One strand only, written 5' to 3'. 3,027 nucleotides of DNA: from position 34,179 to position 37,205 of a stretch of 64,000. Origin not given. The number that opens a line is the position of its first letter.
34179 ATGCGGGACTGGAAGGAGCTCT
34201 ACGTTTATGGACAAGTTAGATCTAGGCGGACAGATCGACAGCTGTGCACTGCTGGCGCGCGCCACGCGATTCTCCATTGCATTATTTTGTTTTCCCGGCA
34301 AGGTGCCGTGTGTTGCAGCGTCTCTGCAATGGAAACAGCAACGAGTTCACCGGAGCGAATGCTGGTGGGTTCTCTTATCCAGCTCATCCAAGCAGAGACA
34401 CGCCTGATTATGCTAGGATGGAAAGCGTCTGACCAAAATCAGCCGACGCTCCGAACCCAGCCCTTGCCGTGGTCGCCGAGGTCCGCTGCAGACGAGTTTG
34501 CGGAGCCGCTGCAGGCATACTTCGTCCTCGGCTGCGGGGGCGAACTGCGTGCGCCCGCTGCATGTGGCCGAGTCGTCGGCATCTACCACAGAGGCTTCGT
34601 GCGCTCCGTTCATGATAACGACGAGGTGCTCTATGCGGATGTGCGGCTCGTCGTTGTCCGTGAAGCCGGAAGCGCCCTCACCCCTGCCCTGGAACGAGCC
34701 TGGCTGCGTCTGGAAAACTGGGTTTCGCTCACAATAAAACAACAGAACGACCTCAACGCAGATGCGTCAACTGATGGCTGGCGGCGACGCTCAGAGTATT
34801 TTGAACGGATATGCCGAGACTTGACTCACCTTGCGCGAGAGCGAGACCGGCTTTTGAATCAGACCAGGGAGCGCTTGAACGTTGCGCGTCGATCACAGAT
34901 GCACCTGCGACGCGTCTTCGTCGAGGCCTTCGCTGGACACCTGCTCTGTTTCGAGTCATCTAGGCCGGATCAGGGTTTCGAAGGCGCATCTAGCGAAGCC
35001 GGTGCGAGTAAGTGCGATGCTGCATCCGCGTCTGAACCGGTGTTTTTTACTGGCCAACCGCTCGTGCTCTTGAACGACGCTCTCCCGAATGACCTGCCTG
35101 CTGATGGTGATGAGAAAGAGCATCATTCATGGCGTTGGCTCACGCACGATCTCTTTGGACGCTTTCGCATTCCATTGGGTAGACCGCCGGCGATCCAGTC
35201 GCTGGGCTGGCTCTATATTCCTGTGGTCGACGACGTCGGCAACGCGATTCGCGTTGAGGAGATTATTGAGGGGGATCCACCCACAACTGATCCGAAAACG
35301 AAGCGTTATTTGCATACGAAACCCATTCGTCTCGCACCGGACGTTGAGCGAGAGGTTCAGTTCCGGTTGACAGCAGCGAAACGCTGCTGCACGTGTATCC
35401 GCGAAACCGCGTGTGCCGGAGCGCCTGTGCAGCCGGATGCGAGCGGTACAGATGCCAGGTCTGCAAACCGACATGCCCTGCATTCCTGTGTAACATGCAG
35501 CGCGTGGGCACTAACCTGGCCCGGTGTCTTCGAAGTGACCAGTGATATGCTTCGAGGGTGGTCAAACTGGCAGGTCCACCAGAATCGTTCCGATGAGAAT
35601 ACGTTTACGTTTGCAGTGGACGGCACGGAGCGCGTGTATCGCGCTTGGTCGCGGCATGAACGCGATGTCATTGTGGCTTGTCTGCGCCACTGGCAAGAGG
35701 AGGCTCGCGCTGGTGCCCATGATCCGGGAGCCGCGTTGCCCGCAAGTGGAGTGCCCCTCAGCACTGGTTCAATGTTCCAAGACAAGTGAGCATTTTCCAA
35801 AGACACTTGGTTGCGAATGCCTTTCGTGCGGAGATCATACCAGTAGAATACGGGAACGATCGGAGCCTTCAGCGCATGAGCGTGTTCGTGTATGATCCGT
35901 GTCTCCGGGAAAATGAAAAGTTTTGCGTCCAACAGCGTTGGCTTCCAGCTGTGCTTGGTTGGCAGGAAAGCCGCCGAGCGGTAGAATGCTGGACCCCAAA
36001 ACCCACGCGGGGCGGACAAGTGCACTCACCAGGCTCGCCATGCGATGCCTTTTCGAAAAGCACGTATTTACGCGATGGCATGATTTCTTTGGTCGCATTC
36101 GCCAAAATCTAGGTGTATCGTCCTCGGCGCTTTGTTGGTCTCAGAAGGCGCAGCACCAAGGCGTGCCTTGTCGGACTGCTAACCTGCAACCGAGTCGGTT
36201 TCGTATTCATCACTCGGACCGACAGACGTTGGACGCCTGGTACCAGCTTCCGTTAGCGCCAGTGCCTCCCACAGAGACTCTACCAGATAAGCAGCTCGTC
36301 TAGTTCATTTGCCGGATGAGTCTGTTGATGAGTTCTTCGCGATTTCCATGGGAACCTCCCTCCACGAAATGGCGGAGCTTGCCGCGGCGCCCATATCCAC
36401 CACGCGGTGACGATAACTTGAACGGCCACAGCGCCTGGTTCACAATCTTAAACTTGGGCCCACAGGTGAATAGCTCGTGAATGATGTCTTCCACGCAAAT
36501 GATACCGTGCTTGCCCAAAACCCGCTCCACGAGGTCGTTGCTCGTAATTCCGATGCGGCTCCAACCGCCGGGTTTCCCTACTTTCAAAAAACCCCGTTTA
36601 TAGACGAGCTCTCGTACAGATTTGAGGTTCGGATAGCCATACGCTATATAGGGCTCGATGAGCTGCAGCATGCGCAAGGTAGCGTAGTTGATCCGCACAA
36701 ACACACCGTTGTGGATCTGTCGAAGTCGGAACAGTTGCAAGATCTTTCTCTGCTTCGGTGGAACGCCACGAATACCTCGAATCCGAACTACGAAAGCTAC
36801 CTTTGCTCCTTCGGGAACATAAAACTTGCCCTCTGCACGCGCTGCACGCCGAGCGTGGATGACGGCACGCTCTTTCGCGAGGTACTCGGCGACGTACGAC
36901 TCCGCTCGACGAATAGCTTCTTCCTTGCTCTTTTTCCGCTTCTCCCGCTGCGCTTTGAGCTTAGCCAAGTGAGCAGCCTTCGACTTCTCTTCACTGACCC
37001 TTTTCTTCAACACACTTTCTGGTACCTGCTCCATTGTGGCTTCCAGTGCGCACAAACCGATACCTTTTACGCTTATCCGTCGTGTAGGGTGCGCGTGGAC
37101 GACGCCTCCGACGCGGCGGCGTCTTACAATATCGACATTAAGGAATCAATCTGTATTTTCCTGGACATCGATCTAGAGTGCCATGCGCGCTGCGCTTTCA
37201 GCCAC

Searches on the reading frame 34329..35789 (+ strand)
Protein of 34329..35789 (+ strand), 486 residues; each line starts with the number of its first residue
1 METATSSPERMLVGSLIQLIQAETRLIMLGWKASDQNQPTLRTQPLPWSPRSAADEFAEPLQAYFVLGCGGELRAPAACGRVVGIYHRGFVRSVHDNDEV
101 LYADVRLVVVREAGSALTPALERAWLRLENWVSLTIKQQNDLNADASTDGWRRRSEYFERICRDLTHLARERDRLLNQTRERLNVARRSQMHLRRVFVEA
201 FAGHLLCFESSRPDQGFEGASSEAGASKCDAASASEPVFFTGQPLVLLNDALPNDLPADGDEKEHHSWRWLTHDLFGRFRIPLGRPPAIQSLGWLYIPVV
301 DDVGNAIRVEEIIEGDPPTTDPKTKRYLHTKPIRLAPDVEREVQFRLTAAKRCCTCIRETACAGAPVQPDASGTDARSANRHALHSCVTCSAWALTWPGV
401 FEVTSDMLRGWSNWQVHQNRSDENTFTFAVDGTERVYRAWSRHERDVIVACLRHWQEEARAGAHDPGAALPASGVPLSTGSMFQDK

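Call 6: search_protein_families(library=pfam, proteins=[window:34329-35789:+])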
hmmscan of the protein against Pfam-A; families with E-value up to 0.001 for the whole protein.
window:34329-35789:+ (486 aa): 0 families

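Call 8: list_cluster_members(proteins=[window:34329-35789:+, window:36300-37055:-, window:31344-32570:+, window:25950-27047:+, window:27739-29070:-])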
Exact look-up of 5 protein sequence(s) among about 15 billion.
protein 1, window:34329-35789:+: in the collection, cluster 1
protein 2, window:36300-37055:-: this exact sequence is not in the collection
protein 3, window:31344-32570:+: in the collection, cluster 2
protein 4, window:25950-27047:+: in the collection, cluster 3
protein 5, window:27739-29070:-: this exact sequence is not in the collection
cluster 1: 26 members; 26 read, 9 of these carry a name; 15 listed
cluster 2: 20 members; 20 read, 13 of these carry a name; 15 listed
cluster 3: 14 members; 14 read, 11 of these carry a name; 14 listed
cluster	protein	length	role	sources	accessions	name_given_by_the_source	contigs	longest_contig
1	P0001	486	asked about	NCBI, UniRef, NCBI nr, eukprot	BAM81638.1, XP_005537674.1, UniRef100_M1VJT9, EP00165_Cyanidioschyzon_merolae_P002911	hypothetical protein CYME_CMO309C [Cyanidioschyzon merolae strain 10D] | Uncharacterized protein n=1 Tax=Cyanidioschyzon merolae (strain NIES-3377 / 10D) ... | XP_005537674.1 hypothetical protein CYME_CMO309C [Cyanidioschyzon merolae strain 10D]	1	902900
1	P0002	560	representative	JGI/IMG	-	-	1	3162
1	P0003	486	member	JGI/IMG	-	hypothetical protein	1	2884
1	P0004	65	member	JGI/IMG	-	hypothetical protein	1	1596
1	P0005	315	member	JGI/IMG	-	hypothetical protein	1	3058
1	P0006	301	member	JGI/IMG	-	hypothetical protein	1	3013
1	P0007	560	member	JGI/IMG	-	hypothetical protein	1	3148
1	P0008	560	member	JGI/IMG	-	hypothetical protein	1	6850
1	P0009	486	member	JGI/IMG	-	hypothetical protein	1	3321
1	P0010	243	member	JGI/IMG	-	hypothetical protein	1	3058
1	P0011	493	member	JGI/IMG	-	-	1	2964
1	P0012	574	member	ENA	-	-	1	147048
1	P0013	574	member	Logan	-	-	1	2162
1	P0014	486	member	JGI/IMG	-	-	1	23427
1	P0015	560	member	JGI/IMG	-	-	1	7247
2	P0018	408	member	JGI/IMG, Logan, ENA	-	homocysteine S-methyltransferase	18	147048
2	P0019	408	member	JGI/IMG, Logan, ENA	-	homocysteine S-methyltransferase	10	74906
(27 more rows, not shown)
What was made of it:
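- Checked: The array ends 60 bp before the ATG at 34329, which is the annotated start of CMO309C (call 8).
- Organism and gene: C. merolae 10D CMO308C/CMO309C (call 8).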

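Call 11: find_encoding_contigs(protein=P0012, flank=6000, max_places=4)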
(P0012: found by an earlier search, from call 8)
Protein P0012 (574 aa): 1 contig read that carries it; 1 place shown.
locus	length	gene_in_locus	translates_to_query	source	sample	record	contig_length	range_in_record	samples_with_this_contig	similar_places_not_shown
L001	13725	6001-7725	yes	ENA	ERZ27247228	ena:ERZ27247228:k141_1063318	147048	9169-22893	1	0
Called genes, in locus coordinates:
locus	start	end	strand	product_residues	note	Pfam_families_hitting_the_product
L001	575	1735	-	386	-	PF01408:GFO_IDH_MocA, PF02894:GFO_IDH_MocA_C, PF22725:GFO_IDH_MocA_C3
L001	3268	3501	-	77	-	-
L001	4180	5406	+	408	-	PF02574:S-methyl_trans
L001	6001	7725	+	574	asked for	-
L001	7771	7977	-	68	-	-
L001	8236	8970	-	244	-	PF08079:Ribosomal_L30_N, PF00327:Ribosomal_L30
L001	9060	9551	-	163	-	-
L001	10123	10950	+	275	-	PF02466:Tim17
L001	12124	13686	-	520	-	PF16573:CLP1_N, PF16575:CLP1_P, PF06807:Clp1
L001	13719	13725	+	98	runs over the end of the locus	-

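Call 12: find_encoding_contigs(protein=P0014, flank=6000, max_places=4)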
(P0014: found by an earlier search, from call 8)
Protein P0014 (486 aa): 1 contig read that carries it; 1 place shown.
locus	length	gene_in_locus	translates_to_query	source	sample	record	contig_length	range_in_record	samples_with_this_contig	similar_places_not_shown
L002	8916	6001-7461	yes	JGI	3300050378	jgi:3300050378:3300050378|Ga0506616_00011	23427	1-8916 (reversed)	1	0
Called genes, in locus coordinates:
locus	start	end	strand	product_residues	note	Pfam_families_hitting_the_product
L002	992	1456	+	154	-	-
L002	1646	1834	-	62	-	-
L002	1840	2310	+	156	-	-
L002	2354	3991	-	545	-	PF01883:FeS_assembly_P, PF01656:CbiA, PF09140:MipZ (weak), PF10609:ParA, PF13614:AAA_31 (weak), PF06155:GBBH-like_N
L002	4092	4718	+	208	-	-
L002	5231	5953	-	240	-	PF02810:SEC-C (faint), PF17775:YchJ_M-like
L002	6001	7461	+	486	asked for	-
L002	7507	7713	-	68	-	-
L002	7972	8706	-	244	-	PF08079:Ribosomal_L30_N, PF00327:Ribosomal_L30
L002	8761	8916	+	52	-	?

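Call 16: find_encoding_contigs(protein=P0008, flank=5000, max_places=4)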
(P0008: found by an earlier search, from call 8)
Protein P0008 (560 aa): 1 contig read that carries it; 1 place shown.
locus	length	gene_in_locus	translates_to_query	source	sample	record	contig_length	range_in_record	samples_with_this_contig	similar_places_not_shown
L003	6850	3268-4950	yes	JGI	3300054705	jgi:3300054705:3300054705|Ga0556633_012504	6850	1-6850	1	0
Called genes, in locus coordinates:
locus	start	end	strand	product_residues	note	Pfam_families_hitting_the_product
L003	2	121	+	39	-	?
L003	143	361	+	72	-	-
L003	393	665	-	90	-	-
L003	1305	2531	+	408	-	PF02574:S-methyl_trans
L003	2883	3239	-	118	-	-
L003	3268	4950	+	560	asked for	-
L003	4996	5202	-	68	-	-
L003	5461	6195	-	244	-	PF08079:Ribosomal_L30_N, PF00327:Ribosomal_L30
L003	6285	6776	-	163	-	-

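Call 17: find_encoding_contigs(protein=P0015, flank=5000, max_places=4)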
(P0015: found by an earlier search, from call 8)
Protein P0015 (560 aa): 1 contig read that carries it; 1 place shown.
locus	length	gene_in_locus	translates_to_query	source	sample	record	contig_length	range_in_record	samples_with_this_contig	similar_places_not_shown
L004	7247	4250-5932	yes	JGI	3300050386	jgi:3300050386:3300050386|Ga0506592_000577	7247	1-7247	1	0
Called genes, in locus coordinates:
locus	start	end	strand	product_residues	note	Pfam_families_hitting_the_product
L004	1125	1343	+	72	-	-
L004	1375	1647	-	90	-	-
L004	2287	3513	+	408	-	PF02574:S-methyl_trans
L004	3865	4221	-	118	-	-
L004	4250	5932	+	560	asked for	-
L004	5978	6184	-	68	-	-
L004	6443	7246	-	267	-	?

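Call 18: find_encoding_contigs(protein=P0011, flank=5000, max_places=4)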
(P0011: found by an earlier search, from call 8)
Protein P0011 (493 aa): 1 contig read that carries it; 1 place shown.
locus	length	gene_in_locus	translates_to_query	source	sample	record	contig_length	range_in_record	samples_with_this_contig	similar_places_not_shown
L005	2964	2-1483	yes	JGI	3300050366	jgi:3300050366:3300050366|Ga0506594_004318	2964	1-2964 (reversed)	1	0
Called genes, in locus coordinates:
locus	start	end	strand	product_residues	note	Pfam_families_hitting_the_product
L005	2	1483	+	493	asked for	?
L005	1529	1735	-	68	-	-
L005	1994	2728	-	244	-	PF08079:Ribosomal_L30_N, PF00327:Ribosomal_L30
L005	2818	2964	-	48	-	?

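Call 19: find_encoding_contigs(protein=P0009, flank=5000, max_places=4)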
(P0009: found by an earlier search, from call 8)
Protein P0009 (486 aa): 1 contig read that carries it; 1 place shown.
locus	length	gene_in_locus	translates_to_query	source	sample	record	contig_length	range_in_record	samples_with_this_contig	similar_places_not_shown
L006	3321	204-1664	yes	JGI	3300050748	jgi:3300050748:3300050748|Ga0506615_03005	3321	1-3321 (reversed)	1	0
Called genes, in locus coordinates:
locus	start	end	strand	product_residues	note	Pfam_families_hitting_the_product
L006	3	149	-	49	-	?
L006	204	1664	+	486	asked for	-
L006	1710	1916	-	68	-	-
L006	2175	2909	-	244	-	PF08079:Ribosomal_L30_N, PF00327:Ribosomal_L30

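Call 35: find_encoding_contigs(protein=P0018, flank=3500, max_places=10)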
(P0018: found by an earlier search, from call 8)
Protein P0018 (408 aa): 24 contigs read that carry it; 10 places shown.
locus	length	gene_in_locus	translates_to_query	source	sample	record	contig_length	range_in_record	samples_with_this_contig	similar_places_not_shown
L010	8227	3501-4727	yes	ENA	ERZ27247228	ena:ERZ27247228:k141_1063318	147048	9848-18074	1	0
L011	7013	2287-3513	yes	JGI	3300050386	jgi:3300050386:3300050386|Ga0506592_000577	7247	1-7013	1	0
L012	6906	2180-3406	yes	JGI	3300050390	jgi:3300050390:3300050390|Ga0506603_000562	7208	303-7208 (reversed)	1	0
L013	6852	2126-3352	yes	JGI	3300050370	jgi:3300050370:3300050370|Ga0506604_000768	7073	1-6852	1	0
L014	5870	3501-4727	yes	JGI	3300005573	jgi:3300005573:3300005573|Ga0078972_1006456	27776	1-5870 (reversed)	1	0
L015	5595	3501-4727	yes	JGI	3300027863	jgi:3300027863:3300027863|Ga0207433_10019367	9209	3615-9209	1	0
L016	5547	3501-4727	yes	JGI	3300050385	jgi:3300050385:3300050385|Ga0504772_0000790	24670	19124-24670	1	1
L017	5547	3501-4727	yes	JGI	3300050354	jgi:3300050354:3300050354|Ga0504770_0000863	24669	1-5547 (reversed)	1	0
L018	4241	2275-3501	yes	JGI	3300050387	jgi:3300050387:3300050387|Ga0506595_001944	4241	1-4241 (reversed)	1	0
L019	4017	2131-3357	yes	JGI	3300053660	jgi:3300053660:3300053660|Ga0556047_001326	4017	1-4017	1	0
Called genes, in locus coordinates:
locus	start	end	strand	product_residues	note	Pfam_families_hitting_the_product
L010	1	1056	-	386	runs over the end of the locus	PF01408:GFO_IDH_MocA, PF02894:GFO_IDH_MocA_C, PF22725:GFO_IDH_MocA_C3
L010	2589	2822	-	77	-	-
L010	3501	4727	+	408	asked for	PF02574:S-methyl_trans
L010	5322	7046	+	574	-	-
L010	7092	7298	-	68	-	-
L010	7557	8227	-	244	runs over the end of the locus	PF08079:Ribosomal_L30_N, PF00327:Ribosomal_L30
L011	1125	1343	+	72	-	-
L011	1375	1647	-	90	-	-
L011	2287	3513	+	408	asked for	PF02574:S-methyl_trans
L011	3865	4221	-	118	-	-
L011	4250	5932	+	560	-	-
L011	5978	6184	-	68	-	-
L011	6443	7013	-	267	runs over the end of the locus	?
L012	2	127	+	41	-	?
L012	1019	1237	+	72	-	-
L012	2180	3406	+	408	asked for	PF02574:S-methyl_trans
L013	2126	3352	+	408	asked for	PF02574:S-methyl_trans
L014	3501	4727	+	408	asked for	PF02574:S-methyl_trans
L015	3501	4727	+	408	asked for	PF02574:S-methyl_trans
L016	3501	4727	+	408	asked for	PF02574:S-methyl_trans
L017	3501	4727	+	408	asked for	PF02574:S-methyl_trans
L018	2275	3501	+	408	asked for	PF02574:S-methyl_trans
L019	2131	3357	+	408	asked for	PF02574:S-methyl_trans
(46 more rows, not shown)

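Call 36: find_encoding_contigs(protein=P0019, flank=3500, max_places=10)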
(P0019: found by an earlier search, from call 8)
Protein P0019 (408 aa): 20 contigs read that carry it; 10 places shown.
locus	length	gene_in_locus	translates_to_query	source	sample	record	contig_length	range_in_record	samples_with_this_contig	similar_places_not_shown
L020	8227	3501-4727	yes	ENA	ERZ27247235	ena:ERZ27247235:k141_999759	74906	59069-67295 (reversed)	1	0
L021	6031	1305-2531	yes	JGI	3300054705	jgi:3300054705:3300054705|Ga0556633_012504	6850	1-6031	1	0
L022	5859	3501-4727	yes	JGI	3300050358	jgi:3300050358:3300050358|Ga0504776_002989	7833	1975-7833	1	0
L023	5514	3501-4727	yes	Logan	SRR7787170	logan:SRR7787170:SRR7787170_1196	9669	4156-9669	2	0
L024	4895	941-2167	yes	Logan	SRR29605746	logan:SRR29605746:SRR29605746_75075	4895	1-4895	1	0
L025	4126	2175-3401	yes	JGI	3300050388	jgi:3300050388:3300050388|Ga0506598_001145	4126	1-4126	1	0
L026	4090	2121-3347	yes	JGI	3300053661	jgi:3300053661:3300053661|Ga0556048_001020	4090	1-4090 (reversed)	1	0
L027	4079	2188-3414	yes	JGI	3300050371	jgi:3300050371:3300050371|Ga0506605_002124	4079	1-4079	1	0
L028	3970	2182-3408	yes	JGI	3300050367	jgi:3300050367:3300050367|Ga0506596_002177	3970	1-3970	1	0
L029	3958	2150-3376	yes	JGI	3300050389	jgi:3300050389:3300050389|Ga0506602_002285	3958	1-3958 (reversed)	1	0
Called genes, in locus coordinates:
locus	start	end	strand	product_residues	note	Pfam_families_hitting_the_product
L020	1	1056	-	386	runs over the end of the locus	PF01408:GFO_IDH_MocA, PF02894:GFO_IDH_MocA_C, PF22725:GFO_IDH_MocA_C3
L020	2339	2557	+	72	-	-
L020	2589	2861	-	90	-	-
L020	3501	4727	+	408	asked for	PF02574:S-methyl_trans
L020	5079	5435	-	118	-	-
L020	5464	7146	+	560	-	-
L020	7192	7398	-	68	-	-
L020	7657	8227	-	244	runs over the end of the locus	PF08079:Ribosomal_L30_N, PF00327:Ribosomal_L30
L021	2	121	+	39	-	?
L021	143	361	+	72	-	-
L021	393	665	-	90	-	-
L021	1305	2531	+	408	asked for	PF02574:S-methyl_trans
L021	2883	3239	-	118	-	-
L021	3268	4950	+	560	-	-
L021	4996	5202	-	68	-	-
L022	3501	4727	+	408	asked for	PF02574:S-methyl_trans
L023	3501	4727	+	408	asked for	PF02574:S-methyl_trans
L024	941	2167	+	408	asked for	PF02574:S-methyl_trans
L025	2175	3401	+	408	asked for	PF02574:S-methyl_trans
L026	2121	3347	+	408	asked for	PF02574:S-methyl_trans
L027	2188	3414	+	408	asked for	PF02574:S-methyl_trans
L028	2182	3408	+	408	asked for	PF02574:S-methyl_trans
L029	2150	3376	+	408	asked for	PF02574:S-methyl_trans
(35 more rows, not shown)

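Call 39: find_homologous_proteins(query=window:34329-35789:+, max_evalue=0.001)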
Query window:34329-35789:+ (486 aa): 4 proteins with E <= 0.001 among 8000 candidates.
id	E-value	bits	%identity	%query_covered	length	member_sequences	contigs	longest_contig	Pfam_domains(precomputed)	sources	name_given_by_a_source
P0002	0.0e+0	1120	99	100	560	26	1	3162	-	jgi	-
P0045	6.3e-119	416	47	95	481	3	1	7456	-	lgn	-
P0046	2.8e-104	368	42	96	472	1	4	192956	-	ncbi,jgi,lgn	jgi:hypothetical protein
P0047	1.2e-36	145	34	83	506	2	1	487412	-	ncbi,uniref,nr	ncbi:hypothetical protein CDCA_CDCA09G2746 [Cyanidium caldarium]|uniref:Uncharacterized protein n=1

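Call 40: find_encoding_contigs(protein=P0046, flank=5000, max_places=3)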
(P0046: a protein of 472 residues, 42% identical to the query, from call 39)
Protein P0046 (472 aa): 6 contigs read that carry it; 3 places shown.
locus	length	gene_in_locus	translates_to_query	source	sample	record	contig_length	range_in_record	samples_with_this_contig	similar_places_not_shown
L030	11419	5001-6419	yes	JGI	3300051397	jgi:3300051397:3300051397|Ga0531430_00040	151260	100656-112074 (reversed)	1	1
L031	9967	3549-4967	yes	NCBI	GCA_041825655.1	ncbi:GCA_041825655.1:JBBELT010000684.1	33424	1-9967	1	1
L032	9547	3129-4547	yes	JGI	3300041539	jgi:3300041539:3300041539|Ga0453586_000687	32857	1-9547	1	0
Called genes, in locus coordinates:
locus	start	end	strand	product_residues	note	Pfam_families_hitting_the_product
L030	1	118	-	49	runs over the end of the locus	-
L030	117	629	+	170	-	-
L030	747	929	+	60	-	-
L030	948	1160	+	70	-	-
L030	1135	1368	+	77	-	-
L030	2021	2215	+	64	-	-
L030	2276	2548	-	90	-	-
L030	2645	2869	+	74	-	-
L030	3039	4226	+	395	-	PF02574:S-methyl_trans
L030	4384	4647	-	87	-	-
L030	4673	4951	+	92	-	-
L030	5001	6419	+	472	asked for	-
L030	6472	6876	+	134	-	-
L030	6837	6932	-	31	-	-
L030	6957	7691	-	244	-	PF08079:Ribosomal_L30_N, PF00327:Ribosomal_L30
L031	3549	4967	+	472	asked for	-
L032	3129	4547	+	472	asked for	-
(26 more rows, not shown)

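Call 41: find_encoding_contigs(protein=P0045, flank=5000, max_places=3)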
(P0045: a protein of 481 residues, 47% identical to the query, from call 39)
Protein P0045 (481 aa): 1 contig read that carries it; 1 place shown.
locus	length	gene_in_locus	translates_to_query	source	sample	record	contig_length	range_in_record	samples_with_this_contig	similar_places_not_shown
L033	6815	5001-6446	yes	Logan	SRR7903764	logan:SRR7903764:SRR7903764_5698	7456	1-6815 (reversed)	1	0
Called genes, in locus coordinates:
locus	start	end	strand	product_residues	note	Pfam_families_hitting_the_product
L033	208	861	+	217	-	-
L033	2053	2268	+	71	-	-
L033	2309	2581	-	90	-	-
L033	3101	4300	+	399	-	PF02574:S-methyl_trans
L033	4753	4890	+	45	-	-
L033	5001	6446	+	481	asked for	-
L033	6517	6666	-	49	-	-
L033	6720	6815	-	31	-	?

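Call 43: find_encoding_contigs(protein=P0047, flank=4000, max_places=2)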
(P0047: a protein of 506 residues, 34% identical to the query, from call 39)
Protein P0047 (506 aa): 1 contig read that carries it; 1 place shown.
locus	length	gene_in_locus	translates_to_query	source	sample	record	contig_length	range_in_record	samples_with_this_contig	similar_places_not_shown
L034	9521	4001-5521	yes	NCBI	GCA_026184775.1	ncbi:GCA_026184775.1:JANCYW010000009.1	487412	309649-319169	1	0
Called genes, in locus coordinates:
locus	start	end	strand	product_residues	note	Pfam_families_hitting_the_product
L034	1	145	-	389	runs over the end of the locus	PF07946:CCDC47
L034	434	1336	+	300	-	-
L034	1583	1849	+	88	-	-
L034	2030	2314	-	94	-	-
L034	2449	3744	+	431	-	PF02574:S-methyl_trans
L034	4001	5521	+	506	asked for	-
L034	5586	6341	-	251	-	PF08079:Ribosomal_L30_N, PF00327:Ribosomal_L30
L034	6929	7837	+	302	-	PF02466:Tim17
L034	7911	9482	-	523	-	PF16573:CLP1_N, PF16575:CLP1_P, PF06807:Clp1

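Call 59: list_cluster_members(proteins=[L002:2354-3991:-, L002:5231-5953:-, L036:9180-9683:+, L036:11101-11970:+, L002:4092-4718:+])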
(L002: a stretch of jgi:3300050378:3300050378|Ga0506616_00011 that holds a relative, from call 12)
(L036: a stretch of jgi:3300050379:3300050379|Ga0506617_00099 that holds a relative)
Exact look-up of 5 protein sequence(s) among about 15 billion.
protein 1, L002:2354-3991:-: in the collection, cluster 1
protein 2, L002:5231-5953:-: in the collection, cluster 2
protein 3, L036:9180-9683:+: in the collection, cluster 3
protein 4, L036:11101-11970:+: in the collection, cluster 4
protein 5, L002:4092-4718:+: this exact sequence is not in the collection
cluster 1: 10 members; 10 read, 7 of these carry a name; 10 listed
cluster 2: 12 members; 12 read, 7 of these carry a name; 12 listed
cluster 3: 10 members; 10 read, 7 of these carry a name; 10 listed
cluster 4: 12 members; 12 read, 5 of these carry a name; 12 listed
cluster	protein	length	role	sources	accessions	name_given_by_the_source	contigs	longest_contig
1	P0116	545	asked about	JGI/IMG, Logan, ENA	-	Mrp family chromosome partitioning ATPase/DUF971 family protein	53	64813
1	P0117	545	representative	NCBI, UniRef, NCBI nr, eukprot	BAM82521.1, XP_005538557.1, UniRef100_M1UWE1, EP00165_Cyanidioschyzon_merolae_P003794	probable multidrug resistance protein [Cyanidioschyzon merolae strain 10D] | Probable multidrug resistance protein n=1 Tax=Cyanidioschyzon merolae (strain NIES-3377 / ... | XP_005538557.1 probable multidrug resistance protein [Cyanidioschyzon merolae strain 10D]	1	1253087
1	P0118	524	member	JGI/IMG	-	Mrp family chromosome partitioning ATPase/DUF971 family protein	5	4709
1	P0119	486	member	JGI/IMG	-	Mrp family chromosome partitioning ATPase/DUF971 family protein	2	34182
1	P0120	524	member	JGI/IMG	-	Mrp family chromosome partitioning ATPase/DUF971 family protein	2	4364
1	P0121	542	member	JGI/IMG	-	Mrp family chromosome partitioning ATPase/DUF971 family protein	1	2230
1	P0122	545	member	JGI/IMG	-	Mrp family chromosome partitioning ATPase/DUF971 family protein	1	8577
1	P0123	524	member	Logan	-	-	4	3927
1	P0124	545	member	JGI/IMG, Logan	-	-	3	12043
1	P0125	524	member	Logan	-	-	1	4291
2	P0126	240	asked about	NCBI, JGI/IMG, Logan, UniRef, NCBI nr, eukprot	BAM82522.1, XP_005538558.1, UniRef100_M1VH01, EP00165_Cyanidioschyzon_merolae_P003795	hypothetical protein, conserved [Cyanidioschyzon merolae strain 10D] | SEC-C motif-containing protein | YchJ-like middle NTF2-like domain-containing protein n=1 Tax=Cyanidioschyzon merolae ...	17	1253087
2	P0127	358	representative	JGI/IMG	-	SEC-C motif-containing protein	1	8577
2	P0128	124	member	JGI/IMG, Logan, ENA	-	SEC-C motif-containing protein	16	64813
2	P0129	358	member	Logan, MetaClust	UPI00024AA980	status=active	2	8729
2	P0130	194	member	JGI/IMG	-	SEC-C motif-containing protein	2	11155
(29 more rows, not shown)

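Call 61: search_solved_structures(query=A2, max_evalue=1)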
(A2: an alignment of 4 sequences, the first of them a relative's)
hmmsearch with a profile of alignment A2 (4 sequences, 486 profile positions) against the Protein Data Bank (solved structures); distinct sequences matched with E-value up to 1: 1.
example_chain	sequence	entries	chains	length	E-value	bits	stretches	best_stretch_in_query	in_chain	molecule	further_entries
1k40_A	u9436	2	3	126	0.8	11.6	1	283-334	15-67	adhesion kinase | Focal adhesion kinase 1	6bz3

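Call 62: search_protein_families(library=pfam, alignment_id=A2, max_evalue=1)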
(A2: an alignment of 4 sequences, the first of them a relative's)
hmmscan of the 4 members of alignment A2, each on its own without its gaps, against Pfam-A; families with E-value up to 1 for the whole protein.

A. member 1, P0001 (486 aa): 0 families

B. families by the number of members that match (of 4 scanned): 1 family
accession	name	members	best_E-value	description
PF20272.3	E2-Crich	1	0.015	Cysteine-rich domain, C-terminal to E2 domain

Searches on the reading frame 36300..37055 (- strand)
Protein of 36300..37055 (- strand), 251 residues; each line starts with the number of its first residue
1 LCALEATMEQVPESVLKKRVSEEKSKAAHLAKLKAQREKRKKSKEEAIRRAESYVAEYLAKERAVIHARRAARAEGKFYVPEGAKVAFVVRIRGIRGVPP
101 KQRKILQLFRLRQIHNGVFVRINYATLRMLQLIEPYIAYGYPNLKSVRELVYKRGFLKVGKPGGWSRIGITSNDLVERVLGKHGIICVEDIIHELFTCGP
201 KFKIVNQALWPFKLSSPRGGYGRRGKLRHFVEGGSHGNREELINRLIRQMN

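Call 6: search_protein_families(library=pfam, proteins=[window:36300-37055:-])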
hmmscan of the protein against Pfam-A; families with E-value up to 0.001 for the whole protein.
window:36300-37055:- (251 aa): 2 families
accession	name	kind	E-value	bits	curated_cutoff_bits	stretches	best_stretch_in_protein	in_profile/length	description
PF08079.17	Ribosomal_L30_N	-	2.4e-20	73.1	31.6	1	11-82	1-72/72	Ribosomal L30 N-terminal domain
PF00327.25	Ribosomal_L30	-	3.1e-17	62.6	23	1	87-137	1-51/51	Ribosomal protein L30p/L7e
